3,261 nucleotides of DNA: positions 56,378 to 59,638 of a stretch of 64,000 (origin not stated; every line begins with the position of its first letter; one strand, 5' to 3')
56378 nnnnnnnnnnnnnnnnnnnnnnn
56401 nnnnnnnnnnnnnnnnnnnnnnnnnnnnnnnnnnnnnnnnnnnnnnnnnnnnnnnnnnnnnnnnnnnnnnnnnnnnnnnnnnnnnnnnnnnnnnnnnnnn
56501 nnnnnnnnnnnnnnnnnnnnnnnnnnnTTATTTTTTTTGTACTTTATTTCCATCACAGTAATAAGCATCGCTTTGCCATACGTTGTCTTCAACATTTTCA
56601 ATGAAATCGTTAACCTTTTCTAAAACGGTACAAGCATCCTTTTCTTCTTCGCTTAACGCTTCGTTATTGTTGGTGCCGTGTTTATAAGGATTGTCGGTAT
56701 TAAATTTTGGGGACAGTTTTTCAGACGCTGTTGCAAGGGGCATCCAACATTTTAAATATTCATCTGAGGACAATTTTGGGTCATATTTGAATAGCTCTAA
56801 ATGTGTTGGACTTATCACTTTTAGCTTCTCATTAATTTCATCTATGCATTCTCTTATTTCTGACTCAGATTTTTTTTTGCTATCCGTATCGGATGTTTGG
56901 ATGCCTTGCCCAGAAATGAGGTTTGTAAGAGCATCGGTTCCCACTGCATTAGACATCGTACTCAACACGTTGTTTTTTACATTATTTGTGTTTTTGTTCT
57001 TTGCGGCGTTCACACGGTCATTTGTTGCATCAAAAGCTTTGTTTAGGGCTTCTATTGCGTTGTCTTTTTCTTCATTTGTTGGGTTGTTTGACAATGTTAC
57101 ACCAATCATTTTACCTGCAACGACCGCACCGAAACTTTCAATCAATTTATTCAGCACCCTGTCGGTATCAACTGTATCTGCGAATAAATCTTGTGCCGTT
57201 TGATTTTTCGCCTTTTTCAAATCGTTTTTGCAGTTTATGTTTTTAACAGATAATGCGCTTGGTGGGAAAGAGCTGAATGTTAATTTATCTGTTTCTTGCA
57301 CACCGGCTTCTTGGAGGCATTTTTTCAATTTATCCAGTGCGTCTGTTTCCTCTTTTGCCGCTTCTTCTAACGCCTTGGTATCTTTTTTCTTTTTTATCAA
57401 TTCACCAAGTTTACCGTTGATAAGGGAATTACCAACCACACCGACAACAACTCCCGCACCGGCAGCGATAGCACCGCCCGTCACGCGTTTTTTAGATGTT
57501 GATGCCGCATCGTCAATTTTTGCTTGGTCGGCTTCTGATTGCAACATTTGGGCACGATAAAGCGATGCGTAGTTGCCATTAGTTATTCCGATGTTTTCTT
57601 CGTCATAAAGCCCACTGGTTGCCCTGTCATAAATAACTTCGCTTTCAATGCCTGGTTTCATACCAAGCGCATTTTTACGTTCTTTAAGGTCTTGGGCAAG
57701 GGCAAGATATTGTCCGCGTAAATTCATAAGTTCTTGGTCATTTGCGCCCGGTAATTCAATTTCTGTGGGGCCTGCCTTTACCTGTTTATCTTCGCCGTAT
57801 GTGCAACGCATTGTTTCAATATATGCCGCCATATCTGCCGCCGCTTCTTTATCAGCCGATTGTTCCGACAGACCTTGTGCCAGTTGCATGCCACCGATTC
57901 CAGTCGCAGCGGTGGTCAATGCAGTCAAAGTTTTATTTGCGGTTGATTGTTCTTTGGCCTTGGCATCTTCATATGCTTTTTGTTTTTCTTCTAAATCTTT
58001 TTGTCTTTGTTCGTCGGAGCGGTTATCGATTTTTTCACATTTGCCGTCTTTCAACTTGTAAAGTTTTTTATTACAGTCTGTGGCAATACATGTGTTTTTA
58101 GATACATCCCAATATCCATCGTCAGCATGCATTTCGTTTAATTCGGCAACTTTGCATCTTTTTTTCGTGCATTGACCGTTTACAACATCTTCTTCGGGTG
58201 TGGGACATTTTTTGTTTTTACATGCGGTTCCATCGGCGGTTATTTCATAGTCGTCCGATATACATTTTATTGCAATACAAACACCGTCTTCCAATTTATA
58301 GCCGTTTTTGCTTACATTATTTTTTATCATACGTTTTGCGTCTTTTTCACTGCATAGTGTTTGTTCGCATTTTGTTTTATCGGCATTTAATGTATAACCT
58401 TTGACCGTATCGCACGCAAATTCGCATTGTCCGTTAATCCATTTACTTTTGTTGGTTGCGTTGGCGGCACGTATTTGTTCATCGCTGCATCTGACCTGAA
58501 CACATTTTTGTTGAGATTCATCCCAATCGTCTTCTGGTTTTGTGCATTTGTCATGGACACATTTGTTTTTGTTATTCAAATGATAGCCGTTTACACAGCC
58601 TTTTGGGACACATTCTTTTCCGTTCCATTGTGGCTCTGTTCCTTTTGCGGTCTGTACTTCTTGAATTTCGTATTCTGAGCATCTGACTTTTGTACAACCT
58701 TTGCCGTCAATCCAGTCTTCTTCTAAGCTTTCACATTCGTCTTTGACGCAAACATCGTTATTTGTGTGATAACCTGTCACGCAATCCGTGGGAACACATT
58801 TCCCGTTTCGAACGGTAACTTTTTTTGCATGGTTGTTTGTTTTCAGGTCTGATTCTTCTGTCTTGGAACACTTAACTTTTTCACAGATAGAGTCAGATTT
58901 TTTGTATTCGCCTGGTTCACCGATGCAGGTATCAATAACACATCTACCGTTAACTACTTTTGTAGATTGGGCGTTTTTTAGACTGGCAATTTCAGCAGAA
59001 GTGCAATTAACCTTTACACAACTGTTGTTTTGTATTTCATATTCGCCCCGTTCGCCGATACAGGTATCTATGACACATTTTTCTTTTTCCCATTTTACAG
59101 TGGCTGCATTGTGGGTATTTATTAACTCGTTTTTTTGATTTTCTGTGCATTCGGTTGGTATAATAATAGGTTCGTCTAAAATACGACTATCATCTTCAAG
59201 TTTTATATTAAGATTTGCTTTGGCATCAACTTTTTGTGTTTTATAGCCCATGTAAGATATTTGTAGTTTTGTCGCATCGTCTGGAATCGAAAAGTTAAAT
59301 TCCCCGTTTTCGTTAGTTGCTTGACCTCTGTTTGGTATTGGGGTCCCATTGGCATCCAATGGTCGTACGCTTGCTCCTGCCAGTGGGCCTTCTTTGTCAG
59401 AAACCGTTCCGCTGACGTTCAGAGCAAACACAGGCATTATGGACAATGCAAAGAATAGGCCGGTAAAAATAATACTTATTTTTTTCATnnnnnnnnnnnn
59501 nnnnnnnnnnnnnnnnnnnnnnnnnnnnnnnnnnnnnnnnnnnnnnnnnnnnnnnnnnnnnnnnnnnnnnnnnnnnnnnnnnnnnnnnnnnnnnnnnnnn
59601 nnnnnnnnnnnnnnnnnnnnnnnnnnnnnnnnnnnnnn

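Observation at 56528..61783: Three-gene minus-strand operon of Cys-rich secreted proteins ending in a 986-aa modular Cys-repeat protein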

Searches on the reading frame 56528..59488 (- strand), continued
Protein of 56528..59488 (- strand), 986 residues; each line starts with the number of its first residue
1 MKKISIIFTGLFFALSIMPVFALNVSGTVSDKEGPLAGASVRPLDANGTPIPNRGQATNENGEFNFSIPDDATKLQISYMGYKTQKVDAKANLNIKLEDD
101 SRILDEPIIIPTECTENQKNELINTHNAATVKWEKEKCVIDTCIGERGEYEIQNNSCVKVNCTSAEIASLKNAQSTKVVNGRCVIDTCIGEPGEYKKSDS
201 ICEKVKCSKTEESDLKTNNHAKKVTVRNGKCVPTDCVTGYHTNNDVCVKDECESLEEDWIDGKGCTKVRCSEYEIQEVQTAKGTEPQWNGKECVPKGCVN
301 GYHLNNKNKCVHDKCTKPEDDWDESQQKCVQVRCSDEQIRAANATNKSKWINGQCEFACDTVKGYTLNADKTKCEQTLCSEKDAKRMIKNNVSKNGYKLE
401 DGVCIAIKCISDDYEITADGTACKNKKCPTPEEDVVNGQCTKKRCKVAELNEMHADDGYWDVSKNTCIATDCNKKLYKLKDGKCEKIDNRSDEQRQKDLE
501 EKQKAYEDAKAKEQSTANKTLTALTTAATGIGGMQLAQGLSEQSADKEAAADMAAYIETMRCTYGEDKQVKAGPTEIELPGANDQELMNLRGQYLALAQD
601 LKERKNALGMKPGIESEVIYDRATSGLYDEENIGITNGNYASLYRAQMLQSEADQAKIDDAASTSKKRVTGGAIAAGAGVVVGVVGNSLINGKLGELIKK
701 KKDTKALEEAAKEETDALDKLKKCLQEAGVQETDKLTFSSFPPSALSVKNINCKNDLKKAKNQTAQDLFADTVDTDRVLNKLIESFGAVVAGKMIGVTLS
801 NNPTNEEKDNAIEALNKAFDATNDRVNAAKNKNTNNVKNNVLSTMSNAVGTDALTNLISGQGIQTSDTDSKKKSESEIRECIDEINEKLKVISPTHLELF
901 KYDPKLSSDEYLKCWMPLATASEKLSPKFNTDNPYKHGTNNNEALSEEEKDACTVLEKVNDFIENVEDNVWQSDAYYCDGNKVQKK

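Call 55: search_solved_structures(query=A2, max_evalue=1)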
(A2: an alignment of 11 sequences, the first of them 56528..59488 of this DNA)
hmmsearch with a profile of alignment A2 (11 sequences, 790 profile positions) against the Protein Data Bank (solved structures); distinct sequences matched with E-value up to 1: 9.
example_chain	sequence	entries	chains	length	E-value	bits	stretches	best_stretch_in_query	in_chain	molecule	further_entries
8aa4_A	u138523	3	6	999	3.3e-15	58.6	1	6-110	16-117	SusC homolog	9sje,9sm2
5t3r_D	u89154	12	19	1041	2.3e-14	55.9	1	4-131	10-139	SusC homolog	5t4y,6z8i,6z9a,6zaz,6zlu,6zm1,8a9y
6ytc_A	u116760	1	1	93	1.1e-12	50.3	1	28-108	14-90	TonB-dependent receptor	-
9hfj_A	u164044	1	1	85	9.2e-12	47.2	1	23-97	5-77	SusC homolog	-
6sli_B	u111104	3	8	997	1.2e-09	40.2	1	24-109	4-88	RagA protein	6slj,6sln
2wii_C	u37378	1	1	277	0.0088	17.6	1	160-300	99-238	COMPLEMENT FACTOR H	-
5o32_C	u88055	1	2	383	0.014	16.9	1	160-300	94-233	Complement factor H,Complement factor H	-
2qfg_A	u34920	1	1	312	0.043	15.3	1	160-301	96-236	Complement factor H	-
8cjv_A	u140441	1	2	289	0.18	13.2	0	183-262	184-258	Membrane cofactor protein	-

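Call 72: find_encoding_contigs(protein=P0001, flank=6000, max_places=4)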
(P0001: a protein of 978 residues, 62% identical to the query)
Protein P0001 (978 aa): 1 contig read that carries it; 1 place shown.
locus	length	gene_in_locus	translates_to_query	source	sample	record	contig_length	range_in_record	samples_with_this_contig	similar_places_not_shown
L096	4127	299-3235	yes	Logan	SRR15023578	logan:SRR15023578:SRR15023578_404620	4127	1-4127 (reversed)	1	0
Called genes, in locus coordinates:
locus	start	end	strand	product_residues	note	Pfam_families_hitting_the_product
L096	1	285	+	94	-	?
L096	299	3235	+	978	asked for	PF13620:CarboxypepD_reg (weak), PF13715:CarbopepD_reg_2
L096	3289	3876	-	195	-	PF01281:Ribosomal_L9_N, PF03948:Ribosomal_L9_C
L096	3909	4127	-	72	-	?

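Call 78: search_protein_families(library=padloc, proteins=[window:56528-59488:-], max_evalue=0.1)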
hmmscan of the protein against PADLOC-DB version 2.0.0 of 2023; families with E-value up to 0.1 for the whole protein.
window:56528-59488:- (986 aa): 0 families

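Call 79: search_protein_families(library=phrogs, proteins=[window:56528-59488:-], max_evalue=0.1)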
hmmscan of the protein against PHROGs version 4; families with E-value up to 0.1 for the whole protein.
window:56528-59488:- (986 aa): 1 family
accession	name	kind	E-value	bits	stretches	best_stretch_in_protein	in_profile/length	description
phrog_11927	-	unknown function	0.021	15.7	0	422-445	14-37/70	-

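Call 93: search_protein_families(library=pfam, proteins=[P0011], max_evalue=0.01)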
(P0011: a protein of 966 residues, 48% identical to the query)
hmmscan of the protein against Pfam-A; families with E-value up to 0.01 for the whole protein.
P0011 (966 aa): 2 families
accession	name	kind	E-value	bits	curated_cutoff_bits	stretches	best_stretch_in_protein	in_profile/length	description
PF00691.25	OmpA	-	1.2e-13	51.6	27.2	1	829-910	1-81/98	OmpA family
PF13715.12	CarbopepD_reg_2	-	0.00012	22.5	32.2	1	314-389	1-85/88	CarboxypepD_reg-like domain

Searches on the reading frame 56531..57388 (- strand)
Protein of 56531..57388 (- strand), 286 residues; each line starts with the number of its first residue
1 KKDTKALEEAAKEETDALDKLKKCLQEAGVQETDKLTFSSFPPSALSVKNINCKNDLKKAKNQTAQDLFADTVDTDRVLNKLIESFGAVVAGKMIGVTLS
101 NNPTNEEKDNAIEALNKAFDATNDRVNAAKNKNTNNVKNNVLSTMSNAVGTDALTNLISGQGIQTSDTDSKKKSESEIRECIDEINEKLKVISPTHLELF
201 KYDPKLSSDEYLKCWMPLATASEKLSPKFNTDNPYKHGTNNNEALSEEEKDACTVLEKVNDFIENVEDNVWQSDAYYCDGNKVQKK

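Call 69: search_protein_families(library=pfam, proteins=[window:56531-57388:-], max_evalue=5)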
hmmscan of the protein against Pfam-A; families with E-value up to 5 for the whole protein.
window:56531-57388:- (286 aa): 5 families
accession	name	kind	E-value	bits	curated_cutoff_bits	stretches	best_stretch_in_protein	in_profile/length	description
PF07564.17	DUF1542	-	0.0012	19.2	24.3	1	100-147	23-71/77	Domain of Unknown Function (DUF1542)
PF14331.11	IcmF-related_N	-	0.0064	16.3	25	1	158-203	31-76/259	IcmF-related N-terminal domain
PF20366.3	DUF6661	-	0.015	15.6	27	1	118-194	32-108/174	Family of unknown function (DUF6661)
PF06569.16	DUF1128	-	0.079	13.5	27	1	172-205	3-36/71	Protein of unknown function (DUF1128)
PF09252.15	Feld-I_B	-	0.29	11.6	24.1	1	9-32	27-50/67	Allergen Fel d I-B chain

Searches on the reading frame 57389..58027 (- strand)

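Call 69: search_protein_families(library=pfam, proteins=[window:57389-58027:-], max_evalue=5)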
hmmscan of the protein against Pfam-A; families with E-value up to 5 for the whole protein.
window:57389-58027:- (213 aa): 1 family
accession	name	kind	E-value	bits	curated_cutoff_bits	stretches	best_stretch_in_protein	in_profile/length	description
PF02921.19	UCR_TM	-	0.068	14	23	1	21-51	21-51/66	Ubiquinol cytochrome reductase transmembrane region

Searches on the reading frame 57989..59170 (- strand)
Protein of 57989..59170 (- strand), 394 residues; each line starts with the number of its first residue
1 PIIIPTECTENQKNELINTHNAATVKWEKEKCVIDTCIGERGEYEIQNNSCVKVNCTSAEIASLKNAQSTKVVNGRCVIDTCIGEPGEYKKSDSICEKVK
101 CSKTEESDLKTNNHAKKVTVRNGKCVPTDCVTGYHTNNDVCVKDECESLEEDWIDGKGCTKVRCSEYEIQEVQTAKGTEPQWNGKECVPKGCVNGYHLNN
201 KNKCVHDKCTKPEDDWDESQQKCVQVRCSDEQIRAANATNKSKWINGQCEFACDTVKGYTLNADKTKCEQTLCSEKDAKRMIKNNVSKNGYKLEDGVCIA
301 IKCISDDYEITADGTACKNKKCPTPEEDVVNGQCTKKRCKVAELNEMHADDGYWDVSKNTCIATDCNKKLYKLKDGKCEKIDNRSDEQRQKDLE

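Call 51: predict_structure(alignment_id=A3)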
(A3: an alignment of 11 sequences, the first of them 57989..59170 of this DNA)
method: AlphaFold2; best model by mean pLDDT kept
length: 394 residues; sequences in the alignment: 11
mean_pLDDT: 83.7   pTM: 0.33
mean pLDDT of the five models: 83.7, 82.8, 82.2, 78.4, 78.3
residues with pLDDT >= 90: 108; 70-90: 256; 50-70: 26; < 50: 4
segments of 3 or more residues with pLDDT < 50: 147-149
pLDDT, mean of each block of 10 residues (from residue 1): 80 91 91 91 89 89 86 87 76 79 79 82 79 76 60 55 81 87 86 78 71 78 85 91 90 90 89 90 91 91 88 85 76 79 90 90 91 90 83 84
secondary structure, 60 per line:
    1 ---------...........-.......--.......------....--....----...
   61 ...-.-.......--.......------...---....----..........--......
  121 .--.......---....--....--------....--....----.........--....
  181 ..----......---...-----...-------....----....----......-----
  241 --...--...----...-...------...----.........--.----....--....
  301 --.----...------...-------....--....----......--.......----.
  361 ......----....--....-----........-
elements in order: H10-20 E22-28 E31-37 E44-47 E50-53 H58-63 E67-73 E76-82 E89-91 E95-98 H103-112 E115-121 E124-130 E134-137 E140-143 E152-155 E158-161 H166-174 E177-182 E187-192 E196-198 E204-206 E214-217 E222-225 H230-235 E243-245 E248-250 E259-261 E268-270 H275-283 E291-294 E297-300 E308-310 E317-319 E327-330 E333-336 H341-346 E349-355 E360-366 E371-374 E377-380 H386-393

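Call 53: fold_search(model_id=the predicted structure, library=pdb)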
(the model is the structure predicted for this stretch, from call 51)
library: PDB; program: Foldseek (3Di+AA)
matches with E <= 10: 293; with E <= 0.001: 0
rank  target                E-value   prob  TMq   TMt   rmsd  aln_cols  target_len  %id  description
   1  9oz8_B                1.2e-03  0.44  0.15  0.09  33.3       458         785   14  Cryo-EM structure of chicken NEL dimer bound with one human NICOL. (released 2026-02-25)
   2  1z1y_B                4.3e-03  0.28  0.08  0.15  27.9       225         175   18  Crystal structure of Methylated Pvs25, an ookinete protein from Plasmodium vivax (released 2005-12-06)
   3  6pog_B                5.1e-03  0.51  0.16  0.21  18.5       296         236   17  Crystal structure of the NELL2 EGF1-6-Robo3 FN1 complex (released 2020-05-06)
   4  9qaw_B                5.4e-03  0.38  0.14  0.02  25.9       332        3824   16  CryoEM structure of the human LRP2 receptor ectodomain in complex with LRPAP1 (released 2026-03-11)
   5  9cwm_B                6.1e-03  0.30  0.13  0.02  34.5       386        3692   12  Cryo-EM structure of human Low-density lipoprotein receptor-related protein 2 (released 2025-08-06)
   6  9cwm_A                6.1e-03  0.30  0.12  0.02  34.5       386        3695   13  Cryo-EM structure of human Low-density lipoprotein receptor-related protein 2 (released 2025-08-06)
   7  2qj6_A                8.7e-03  0.08  0.07  0.08  27.7       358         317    8  Crystal structure analysis of a 14 repeat C-terminal fragment of toxin TcdA in Clostridium difficile (released 2008-07-15)
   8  8jxi_A                9.8e-03  0.11  0.10  0.05  39.4       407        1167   14  rat megalin RAP complex wingB (released 2024-06-19)
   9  10ft_B                1.2e-02  0.21  0.12  0.17  25.5       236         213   14  Cryo-EM structure of receptor tyrosine kinase ROS1 in complex with NELL2 (released 2026-02-25)
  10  9i3v_B                1.5e-02  0.11  0.10  0.02  37.3       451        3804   13  Cryo-EM structure of the human LRP2 ectodomain (released 2026-02-04)
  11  6oq5_A                1.8e-02  0.06  0.09  0.03  22.9       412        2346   12  Structure of the full-length Clostridium difficile toxin B in complex with 3 VHHs (released 2019-07-10)
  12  8jx8_B                1.9e-02  0.66  0.14  0.06  11.0       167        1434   13  rat megalin head (released 2024-06-19)
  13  9ef4_A                3.0e-02  0.25  0.10  0.06  11.1       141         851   17  Cryo-EM structure of Drosophila melanogaster insulin receptor (dmIR) bound with two DILP1, symmetric conformation (released 2025-10-01)
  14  9gjc_H                3.2e-02  0.06  0.09  0.06  46.1       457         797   14  Entamoeba histolytica Gal/GalNAc lectin, mode 3 (released 2026-02-11)
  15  3s6y_A                3.4e-02  0.38  0.12  0.15  20.4       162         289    9  Structure of reovirus attachment protein sigma1 in complex with alpha-2,6-sialyllactose (released 2011-11-23)
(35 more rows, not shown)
